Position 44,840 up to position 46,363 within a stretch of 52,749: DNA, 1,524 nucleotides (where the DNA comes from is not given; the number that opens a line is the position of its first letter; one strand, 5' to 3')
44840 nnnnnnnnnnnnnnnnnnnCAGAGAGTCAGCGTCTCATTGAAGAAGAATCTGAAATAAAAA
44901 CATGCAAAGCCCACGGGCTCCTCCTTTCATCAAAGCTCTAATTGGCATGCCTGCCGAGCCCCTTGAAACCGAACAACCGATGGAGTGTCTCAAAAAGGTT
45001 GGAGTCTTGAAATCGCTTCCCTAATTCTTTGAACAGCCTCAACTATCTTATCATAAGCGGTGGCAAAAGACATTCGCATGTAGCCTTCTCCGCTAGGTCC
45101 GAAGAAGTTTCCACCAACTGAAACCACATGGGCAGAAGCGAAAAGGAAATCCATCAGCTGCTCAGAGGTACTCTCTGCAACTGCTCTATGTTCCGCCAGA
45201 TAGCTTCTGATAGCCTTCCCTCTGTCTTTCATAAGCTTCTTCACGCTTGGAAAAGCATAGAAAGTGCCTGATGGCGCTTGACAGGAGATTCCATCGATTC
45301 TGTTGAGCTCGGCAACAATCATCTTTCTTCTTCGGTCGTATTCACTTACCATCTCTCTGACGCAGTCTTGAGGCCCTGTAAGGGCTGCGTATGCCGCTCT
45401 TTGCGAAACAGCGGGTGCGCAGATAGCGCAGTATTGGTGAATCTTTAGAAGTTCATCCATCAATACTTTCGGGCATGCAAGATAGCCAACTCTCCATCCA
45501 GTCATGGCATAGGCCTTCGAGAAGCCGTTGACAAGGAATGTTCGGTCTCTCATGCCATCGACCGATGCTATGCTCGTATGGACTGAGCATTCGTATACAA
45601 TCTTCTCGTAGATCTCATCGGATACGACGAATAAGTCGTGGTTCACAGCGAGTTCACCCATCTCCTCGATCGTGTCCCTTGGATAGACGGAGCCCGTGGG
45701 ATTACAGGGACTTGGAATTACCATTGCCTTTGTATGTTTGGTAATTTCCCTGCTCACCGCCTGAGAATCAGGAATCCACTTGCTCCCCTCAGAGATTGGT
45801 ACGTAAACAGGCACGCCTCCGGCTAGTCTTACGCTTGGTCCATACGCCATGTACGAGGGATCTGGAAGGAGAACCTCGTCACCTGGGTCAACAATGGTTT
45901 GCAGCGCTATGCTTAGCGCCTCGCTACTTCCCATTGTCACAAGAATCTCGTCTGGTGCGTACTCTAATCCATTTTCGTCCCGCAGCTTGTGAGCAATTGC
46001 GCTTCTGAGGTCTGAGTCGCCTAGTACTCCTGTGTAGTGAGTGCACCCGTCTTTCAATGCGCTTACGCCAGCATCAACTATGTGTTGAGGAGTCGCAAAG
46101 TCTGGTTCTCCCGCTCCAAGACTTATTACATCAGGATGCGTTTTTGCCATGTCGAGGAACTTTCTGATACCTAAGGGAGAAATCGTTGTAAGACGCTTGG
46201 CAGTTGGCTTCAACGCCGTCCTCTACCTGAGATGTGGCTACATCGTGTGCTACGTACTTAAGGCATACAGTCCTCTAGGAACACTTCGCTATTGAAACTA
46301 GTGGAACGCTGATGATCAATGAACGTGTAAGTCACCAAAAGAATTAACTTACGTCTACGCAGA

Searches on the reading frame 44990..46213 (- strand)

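Call 8: search_protein_families(library=pfam, proteins=[window:44990-46213:-], max_evalue=0.001)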
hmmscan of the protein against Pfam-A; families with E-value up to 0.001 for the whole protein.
window:44990-46213:- (407 aa): 3 families
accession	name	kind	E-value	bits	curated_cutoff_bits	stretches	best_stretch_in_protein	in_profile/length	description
PF00155.27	Aminotran_1_2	-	7.4e-68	229.8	19.7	1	28-397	2-361/361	Aminotransferase class I and II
PF01041.23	DegT_DnrJ_EryC1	-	1.2e-09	38.4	19.8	1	94-199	46-145/360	DegT/DnrJ/EryC1/StrS aminotransferase family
PF00266.25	Aminotran_5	-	0.00057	19.4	21.5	0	87-199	61-175/371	Aminotransferase class-V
